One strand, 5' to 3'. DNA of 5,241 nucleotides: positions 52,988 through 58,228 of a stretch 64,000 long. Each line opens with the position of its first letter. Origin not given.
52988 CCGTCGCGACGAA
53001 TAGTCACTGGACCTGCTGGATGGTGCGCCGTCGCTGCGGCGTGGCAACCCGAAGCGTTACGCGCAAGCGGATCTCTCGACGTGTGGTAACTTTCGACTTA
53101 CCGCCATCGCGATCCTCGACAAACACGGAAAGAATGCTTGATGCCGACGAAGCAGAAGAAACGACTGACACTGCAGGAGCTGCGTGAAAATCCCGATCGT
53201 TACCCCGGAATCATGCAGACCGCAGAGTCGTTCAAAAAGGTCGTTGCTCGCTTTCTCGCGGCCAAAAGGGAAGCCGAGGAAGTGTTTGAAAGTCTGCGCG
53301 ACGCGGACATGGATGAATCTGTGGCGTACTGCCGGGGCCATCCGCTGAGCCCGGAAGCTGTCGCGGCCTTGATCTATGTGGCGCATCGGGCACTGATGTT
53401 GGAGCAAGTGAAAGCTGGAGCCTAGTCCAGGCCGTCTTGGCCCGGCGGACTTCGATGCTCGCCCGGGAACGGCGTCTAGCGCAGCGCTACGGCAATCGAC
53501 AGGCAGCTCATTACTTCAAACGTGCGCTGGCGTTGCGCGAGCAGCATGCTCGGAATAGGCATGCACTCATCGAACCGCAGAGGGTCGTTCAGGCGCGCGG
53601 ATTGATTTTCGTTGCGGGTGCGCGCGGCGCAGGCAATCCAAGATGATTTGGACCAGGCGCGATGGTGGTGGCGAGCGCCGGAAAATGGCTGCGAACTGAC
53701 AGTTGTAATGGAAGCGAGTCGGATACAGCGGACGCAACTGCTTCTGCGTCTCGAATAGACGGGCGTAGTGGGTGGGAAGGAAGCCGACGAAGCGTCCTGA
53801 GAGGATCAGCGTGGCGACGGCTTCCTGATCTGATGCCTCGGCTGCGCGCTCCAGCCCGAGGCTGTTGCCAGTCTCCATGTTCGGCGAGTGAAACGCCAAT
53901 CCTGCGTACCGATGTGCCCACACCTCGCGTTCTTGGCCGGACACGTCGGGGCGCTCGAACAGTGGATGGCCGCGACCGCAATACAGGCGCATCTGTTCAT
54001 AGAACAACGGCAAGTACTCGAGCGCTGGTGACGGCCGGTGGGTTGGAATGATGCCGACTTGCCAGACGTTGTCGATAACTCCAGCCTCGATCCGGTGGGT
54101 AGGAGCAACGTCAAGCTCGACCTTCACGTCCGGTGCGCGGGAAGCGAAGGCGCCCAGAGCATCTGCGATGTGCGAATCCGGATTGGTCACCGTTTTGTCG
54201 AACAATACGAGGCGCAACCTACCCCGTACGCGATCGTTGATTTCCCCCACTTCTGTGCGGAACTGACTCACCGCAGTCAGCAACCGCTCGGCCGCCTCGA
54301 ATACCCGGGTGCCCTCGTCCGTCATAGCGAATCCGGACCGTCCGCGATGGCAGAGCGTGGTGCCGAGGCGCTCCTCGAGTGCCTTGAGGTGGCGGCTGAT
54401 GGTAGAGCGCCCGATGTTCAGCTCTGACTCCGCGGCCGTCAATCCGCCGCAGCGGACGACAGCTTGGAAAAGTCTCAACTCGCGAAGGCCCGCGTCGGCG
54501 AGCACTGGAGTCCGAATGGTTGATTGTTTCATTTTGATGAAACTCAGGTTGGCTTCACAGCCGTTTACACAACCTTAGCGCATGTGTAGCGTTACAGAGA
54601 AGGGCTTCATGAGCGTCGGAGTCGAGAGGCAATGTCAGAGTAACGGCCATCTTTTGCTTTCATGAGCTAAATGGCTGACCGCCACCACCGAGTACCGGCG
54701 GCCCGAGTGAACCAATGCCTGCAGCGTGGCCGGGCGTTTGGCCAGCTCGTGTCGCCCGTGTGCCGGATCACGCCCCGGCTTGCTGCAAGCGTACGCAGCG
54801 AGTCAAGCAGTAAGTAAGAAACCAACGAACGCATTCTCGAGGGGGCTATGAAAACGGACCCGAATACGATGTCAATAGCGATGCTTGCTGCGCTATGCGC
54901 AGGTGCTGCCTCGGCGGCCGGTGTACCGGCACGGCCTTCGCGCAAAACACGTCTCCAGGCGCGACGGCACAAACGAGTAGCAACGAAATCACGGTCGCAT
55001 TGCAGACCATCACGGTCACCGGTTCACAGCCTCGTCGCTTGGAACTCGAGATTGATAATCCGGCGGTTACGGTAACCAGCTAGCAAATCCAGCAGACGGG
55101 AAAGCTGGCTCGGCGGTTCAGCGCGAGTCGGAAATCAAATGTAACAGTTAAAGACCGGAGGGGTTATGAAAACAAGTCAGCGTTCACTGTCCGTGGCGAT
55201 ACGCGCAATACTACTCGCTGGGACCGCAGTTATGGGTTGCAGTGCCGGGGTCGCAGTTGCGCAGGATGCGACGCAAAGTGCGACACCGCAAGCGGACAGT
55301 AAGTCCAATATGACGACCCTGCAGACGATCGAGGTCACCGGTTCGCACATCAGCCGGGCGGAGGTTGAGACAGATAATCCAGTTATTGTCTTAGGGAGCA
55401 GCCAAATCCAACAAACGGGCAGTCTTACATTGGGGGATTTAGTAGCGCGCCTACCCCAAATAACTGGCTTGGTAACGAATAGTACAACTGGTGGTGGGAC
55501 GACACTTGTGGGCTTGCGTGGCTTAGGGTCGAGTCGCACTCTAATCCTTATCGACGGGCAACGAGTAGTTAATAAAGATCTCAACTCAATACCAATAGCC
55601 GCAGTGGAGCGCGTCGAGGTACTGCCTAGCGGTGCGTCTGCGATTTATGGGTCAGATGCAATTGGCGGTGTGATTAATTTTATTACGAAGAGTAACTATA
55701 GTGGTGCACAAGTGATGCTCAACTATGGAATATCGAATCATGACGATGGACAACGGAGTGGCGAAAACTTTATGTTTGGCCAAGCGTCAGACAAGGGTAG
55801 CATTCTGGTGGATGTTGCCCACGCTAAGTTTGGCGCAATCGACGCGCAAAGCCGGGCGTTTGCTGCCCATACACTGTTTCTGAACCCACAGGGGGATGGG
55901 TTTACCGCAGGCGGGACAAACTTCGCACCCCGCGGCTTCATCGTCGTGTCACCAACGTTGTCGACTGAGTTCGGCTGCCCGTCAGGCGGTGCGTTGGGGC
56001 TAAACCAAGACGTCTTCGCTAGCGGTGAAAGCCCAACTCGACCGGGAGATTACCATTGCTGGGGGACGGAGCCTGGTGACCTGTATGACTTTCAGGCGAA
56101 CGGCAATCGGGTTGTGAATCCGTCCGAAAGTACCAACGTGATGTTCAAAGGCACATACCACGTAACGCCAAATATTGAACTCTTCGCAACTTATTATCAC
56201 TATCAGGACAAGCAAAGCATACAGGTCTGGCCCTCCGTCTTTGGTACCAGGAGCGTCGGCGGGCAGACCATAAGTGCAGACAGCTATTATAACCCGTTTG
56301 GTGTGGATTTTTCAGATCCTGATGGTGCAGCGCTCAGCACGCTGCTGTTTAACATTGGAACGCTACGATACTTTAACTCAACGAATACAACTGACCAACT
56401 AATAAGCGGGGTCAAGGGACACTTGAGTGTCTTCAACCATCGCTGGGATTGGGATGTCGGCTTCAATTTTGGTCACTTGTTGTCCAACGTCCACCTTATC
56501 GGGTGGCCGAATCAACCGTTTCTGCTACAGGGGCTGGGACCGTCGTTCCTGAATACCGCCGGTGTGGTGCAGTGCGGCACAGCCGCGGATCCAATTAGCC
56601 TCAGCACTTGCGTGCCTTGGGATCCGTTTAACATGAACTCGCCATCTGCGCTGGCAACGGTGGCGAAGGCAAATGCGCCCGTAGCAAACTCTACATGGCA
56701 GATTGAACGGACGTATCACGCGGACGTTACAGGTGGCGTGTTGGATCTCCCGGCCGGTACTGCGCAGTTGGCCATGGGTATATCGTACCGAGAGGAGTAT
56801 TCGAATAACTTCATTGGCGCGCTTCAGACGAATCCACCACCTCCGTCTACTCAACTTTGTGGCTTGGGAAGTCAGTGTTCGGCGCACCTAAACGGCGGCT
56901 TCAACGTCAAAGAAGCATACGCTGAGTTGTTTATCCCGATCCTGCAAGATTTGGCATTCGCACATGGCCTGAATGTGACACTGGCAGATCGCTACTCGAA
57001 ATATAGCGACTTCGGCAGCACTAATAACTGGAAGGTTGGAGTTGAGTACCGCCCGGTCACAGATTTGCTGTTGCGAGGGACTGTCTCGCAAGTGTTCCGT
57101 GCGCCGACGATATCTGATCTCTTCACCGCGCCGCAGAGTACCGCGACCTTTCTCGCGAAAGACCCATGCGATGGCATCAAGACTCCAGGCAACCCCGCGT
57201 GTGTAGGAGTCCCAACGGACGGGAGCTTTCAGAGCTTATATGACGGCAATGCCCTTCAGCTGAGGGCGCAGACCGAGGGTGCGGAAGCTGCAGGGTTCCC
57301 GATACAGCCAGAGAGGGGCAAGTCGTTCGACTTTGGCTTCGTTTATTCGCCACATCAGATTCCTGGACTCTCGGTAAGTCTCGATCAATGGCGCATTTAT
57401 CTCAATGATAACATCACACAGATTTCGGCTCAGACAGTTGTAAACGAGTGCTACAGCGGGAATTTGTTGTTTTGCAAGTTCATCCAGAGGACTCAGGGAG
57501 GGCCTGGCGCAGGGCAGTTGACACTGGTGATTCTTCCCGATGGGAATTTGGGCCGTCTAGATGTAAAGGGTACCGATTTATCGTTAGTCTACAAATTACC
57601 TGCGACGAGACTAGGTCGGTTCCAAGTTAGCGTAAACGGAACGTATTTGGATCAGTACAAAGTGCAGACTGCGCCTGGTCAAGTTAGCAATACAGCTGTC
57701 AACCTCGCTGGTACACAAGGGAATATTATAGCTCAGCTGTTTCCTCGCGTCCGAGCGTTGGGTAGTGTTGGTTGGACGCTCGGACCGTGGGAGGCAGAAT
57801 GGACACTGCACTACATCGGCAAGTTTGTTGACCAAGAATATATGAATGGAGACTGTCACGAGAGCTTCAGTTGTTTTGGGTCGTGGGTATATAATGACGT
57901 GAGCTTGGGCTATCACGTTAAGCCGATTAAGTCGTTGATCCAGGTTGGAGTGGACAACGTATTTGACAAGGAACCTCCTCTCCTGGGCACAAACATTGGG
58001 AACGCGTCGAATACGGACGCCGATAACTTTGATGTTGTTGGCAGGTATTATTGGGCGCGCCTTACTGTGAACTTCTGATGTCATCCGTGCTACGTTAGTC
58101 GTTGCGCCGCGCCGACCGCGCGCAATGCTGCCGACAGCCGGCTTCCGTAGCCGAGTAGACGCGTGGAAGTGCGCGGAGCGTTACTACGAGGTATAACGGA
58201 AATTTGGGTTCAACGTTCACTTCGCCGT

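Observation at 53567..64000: Candidate TonB-dependent beta-aminopeptide / beta-alanine utilisation locus downstream of tRNA-Lys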

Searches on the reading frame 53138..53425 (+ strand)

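Call 72: search_protein_families(library=pfam, proteins=[window:53138-53425:+], max_evalue=0.01)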
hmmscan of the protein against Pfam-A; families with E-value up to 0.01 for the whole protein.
window:53138-53425:+ (95 aa): 1 family
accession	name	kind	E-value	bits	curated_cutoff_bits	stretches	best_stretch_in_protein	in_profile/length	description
PF12867.12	DinB_2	-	0.0061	17.4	24.8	1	23-79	66-117/128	DinB superfamily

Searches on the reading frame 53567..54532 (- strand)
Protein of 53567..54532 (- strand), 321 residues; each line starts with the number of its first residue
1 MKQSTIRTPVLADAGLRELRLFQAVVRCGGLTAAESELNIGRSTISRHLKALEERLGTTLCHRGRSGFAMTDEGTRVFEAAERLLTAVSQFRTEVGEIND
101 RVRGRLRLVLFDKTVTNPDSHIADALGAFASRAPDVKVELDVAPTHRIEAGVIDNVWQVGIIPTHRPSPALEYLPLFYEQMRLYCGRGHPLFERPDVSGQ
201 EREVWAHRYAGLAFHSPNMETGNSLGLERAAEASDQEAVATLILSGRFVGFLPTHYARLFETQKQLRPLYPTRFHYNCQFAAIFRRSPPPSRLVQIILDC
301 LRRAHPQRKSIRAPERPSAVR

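Call 9: search_protein_families(library=pfam, proteins=[window:53567-54532:-])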
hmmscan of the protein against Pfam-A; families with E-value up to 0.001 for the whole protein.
window:53567-54532:- (321 aa): 3 families
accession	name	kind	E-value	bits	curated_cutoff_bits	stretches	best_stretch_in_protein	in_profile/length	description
PF03466.25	LysR_substrate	-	1.1e-23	84.2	28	1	101-304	3-207/209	LysR substrate binding domain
PF00126.33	HTH_1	-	3.8e-17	62.4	26.6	1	16-74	1-59/60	Bacterial regulatory helix-turn-helix protein, lysR family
PF25213.1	HVO_A0261_N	-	2.2e-06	27.9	35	1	35-89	31-82/86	HVO_A0261 N-terminal domain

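Call 10: search_protein_families(library=ncbifam, proteins=[window:53567-54532:-])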
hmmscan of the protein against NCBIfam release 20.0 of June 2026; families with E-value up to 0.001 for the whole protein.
window:53567-54532:- (321 aa): 48 families (the best 25 are shown)
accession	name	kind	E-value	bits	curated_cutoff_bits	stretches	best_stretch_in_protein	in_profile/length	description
TIGR03339.1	phn_lysR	subfamily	8.1e-22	77.8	341.1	1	18-201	1-178/279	aminoethylphosphonate catabolism associated LysR family transcriptional regulator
NF008416.0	PRK11242.1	equivalog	1e-21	77.6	277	1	16-196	3-180/300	transcriptional regulator CynR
NF047520.1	trans_act_CidR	equivalog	2e-21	76.5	415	1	16-198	3-182/292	cidABC operon transcriptional activator CidR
NF040786.1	LysR_Sec_metab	equivalog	2.9e-17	62.6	250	1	16-185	3-169/298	selenium metabolism-associated LysR family transcriptional regulator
NF047711.1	PutUtilRegPtrR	equivalog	7.5e-17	61.3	400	1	16-208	3-189/283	putrescine utilization regulator PtrR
TIGR02424.1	TF_pcaQ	equivalog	1.8e-16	60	303.8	1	16-200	5-188/300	pca operon transcription factor PcaQ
NF040888.1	trans_reg_YafC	equivalog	1.8e-15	56.6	470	1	16-141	5-127/293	DNA-binding transcriptional regulator YafC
NF045990.1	TransRegCbbRRhodb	equivalog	2.7e-15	56.2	450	1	15-198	7-188/304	LysR family regulator CbbR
NF011573.0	PRK14997.1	equivalog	2.1e-14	53.4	380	1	16-197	6-175/303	LysR family transcriptional regulator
NF008722.0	PRK11716.1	equivalog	7.6e-14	51.4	246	1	16-144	3-128/293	HTH-type transcriptional activator IlvY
NF052633.1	LysR_TF_PsrA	exception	1e-13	50.9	540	1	16-218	7-204/297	L-proline-binding transcription factor PsrA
NF040889.1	trans_reg_YeiE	equivalog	2.3e-13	50.1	480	1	15-198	4-179/288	DNA-binding transcriptional regulator YeiE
TIGR03418.1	chol_sulf_TF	equivalog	3.2e-13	49.4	324.8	1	16-98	3-85/291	choline sulfate utilization transcriptional regulator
NF053705.1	TransRegGltCGpos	equivalog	2.3e-12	46.8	350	1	16-255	3-244/300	glutamate biosynthesis transcriptional regulator GltC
NF008352.0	PRK11139.1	subfamily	9.1e-12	44.7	288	1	16-144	8-131/305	transcriptional regulator GcvA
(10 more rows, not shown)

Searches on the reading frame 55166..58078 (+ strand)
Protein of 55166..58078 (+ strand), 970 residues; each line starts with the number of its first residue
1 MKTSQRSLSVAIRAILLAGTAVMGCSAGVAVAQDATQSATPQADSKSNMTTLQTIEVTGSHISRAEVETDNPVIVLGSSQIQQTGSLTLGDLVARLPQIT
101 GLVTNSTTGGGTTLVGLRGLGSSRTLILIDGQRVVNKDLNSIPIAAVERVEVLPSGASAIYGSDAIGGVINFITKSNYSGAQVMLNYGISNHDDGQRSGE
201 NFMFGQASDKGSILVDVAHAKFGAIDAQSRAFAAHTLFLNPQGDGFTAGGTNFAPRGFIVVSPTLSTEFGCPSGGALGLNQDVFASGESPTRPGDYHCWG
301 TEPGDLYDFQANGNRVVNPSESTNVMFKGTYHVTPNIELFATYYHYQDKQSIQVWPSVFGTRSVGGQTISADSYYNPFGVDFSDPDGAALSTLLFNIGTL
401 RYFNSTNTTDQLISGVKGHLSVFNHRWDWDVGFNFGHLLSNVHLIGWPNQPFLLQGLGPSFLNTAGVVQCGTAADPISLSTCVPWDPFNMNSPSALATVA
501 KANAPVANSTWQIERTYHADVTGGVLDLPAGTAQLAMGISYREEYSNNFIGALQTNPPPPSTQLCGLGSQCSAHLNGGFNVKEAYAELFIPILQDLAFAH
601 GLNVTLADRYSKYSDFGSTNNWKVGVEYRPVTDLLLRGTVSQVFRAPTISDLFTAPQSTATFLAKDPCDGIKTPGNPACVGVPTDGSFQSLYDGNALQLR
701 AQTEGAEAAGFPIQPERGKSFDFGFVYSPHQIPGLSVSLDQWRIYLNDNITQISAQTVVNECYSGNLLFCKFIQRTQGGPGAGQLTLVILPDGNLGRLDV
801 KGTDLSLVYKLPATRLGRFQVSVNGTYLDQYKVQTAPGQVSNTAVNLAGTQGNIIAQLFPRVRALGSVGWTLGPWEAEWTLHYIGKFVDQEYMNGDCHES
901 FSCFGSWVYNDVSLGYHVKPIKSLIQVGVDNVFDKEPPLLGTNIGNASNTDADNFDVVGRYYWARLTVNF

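Call 9: search_protein_families(library=pfam, proteins=[window:55166-58078:+])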
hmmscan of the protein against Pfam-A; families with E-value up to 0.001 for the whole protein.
window:55166-58078:+ (970 aa): 2 families
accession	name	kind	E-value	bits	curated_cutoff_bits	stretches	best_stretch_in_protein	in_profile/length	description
PF00593.30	TonB_dep_Rec_b-barrel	-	9.5e-24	85.5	27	1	375-932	14-436/436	TonB dependent receptor-like, beta-barrel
PF07715.20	Plug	-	4.1e-22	79.2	23.9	1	68-169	4-107/107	TonB-dependent Receptor Plug Domain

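Call 10: search_protein_families(library=ncbifam, proteins=[window:55166-58078:+])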
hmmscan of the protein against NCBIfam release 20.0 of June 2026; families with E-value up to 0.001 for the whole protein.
window:55166-58078:+ (970 aa): 26 families (the best 25 are shown)
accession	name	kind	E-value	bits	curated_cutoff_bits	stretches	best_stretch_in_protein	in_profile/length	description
TIGR01779.1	TonB-B12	equivalog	9.3e-23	80.6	599.7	1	43-247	19-220/614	TonB-dependent vitamin B12 receptor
NF007926.1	PRK10641.1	equivalog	4.1e-21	75.2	836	1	50-192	25-171/617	TonB-dependent vitamin B12 receptor BtuB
TIGR01786.1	TonB-hemlactrns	subfamily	3.8e-20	71.8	323.75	1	54-350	2-240/719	TonB-dependent hemoglobin/transferrin/lactoferrin family receptor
TIGR01785.1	TonB-hemin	subfamily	5.6e-19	68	316.85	1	52-226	1-185/677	TonB-dependent heme/hemoglobin receptor family protein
NF007478.2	PRK10064.1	equivalog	3.5e-17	61.9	745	1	51-196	29-181/663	catecholate siderophore receptor CirA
NF010048.1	PRK13524.1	subfamily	4.8e-17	61.7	493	1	19-185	7-186/744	FepA family TonB-dependent siderophore receptor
NF010010.0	PRK13483.1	equivalog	6.1e-16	57.5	927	1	34-178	16-166/660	ligand-gated channel protein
NF010011.0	PRK13484.1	equivalog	1.7e-15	56.3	1197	1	47-177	25-161/682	IreA family TonB-dependent siderophore receptor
NF052649.1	TonRcptRhtA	equivalog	8e-15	54.1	1100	1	21-177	9-167/744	TonB-dependent siderophore receptor RhtA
NF050067.1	TonBEntbctnRecCfrA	equivalog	1.7e-13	49.8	1200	1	48-176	22-159/698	TonB-dependent ferric enterobactin receptor CfrA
NF010051.0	PRK13528.1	subfamily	2.2e-13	49.3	583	1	37-182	22-179/727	FepA family TonB-dependent siderophore receptor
TIGR01783.1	TonB-siderophor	subfamily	2.4e-13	49.6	223.5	1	73-176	6-109/649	TonB-dependent siderophore receptor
NF010038.0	PRK13513.1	equivalog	2.9e-13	49.3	942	1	35-187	17-177/659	ligand-gated channel protein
NF010012.0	PRK13486.1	equivalog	5.8e-13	48.1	924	1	86-199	56-181/696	TonB-dependent receptor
NF049947.1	TonB_dep_PCPU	exception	1.4e-08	33.4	800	1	27-189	11-178/685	TonB-dependent receptor, PCPU motif-type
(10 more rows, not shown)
